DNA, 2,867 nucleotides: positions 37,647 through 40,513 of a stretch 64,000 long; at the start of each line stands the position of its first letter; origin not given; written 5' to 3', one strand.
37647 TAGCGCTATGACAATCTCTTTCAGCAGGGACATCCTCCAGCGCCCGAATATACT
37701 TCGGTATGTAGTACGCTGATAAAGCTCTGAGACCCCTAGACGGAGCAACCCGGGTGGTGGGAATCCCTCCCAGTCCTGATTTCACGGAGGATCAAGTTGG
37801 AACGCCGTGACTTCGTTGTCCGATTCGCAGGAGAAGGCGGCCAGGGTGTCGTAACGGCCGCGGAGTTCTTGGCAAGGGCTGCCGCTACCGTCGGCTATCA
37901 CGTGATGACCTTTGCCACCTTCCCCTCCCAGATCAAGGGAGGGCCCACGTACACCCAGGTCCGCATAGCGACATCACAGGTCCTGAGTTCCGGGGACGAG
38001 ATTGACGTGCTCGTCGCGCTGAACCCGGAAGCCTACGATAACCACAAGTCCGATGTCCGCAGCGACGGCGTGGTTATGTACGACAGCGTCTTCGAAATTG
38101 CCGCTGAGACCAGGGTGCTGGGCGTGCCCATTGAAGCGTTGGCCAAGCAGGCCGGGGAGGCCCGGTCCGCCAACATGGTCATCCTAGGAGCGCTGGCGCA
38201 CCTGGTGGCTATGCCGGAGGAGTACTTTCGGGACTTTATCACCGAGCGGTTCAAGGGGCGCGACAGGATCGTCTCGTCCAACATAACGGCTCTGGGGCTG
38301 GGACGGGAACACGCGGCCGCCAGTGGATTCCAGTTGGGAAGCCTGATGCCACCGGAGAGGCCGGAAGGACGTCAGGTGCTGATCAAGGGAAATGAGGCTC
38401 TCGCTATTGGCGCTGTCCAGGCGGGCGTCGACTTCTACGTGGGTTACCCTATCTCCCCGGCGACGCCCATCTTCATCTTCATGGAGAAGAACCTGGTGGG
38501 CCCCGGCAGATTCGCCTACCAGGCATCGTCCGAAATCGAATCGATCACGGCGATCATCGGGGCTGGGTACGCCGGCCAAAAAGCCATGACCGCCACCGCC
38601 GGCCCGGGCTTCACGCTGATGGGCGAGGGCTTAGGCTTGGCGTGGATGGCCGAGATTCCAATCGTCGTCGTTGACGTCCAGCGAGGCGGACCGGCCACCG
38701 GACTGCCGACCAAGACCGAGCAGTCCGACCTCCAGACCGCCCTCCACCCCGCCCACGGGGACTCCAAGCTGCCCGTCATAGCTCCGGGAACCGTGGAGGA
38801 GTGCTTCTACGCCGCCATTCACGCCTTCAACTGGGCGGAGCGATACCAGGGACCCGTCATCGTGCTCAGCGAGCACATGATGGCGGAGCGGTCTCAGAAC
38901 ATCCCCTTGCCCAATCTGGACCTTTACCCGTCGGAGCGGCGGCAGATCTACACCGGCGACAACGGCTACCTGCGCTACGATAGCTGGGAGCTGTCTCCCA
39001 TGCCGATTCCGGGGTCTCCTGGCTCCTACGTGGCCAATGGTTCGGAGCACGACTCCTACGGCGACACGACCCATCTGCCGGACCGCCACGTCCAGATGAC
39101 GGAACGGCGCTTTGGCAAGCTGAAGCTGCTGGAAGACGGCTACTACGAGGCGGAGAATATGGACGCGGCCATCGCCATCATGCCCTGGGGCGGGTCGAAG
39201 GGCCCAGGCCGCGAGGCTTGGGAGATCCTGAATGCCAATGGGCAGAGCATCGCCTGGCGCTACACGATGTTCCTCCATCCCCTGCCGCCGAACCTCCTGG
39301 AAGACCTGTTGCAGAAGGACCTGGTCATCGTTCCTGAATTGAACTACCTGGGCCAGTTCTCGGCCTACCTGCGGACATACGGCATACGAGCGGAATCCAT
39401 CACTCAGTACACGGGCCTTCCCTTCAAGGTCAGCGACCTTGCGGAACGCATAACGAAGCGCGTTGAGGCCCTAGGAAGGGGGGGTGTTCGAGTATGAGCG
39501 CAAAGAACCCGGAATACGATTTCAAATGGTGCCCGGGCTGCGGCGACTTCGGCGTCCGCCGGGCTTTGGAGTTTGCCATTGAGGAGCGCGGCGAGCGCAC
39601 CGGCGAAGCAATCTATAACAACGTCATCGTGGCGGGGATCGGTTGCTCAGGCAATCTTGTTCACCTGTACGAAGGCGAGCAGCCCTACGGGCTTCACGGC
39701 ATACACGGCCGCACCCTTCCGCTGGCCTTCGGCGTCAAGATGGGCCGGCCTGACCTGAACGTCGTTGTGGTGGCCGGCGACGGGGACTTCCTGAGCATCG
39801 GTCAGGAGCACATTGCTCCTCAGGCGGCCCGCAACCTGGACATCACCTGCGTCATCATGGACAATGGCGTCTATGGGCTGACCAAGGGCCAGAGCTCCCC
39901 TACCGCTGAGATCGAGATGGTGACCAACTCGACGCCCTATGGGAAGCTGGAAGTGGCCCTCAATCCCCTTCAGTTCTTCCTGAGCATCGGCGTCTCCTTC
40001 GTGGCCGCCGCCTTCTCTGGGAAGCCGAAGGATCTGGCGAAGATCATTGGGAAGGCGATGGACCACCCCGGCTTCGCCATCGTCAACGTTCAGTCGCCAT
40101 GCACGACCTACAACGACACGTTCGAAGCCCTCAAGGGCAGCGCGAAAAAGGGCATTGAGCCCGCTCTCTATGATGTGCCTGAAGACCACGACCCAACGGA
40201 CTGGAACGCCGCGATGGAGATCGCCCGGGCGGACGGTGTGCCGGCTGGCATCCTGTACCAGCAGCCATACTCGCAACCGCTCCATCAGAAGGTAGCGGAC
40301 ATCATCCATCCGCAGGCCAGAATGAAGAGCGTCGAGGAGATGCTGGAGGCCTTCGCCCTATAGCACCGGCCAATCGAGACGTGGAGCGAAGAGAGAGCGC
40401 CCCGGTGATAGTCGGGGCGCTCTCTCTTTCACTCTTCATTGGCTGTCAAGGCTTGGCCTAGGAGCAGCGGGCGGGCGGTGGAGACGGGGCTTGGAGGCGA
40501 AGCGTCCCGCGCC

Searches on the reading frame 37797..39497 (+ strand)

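Call 65: search_protein_families(library=pfam, proteins=[window:37797-39497:+], max_evalue=0.00001)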
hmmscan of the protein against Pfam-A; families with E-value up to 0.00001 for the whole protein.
window:37797-39497:+ (566 aa): 2 families
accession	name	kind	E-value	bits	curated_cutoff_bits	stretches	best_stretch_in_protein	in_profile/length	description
PF01855.24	POR_N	-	2.9e-51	174.9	27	1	205-433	2-227/231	Pyruvate flavodoxin/ferredoxin oxidoreductase, thiamine diP-bdg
PF01558.24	POR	-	1.4e-38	133.3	27.4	1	14-171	1-173/173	Pyruvate ferredoxin/flavodoxin oxidoreductase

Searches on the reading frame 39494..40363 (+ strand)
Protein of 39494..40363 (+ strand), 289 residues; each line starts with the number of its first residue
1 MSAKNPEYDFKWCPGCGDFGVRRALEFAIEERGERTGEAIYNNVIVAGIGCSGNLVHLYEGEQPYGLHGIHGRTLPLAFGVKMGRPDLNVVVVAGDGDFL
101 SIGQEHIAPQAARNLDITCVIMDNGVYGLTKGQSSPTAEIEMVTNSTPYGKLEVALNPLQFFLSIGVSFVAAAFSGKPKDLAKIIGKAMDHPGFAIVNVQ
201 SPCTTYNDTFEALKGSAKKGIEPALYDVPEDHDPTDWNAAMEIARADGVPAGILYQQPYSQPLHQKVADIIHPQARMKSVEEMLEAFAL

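Call 65: search_protein_families(library=pfam, proteins=[window:39494-40363:+], max_evalue=0.00001)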
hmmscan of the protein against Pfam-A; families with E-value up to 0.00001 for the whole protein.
window:39494-40363:+ (289 aa): 2 families
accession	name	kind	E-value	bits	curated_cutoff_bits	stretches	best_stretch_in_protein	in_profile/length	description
PF02775.26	TPP_enzyme_C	-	7.3e-28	97.7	21.9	1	49-199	2-151/151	Thiamine pyrophosphate enzyme, C-terminal TPP binding domain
PF12367.13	PFO_beta_C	-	7.1e-10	39.2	24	1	223-269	15-63/66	Pyruvate ferredoxin oxidoreductase beta subunit C terminal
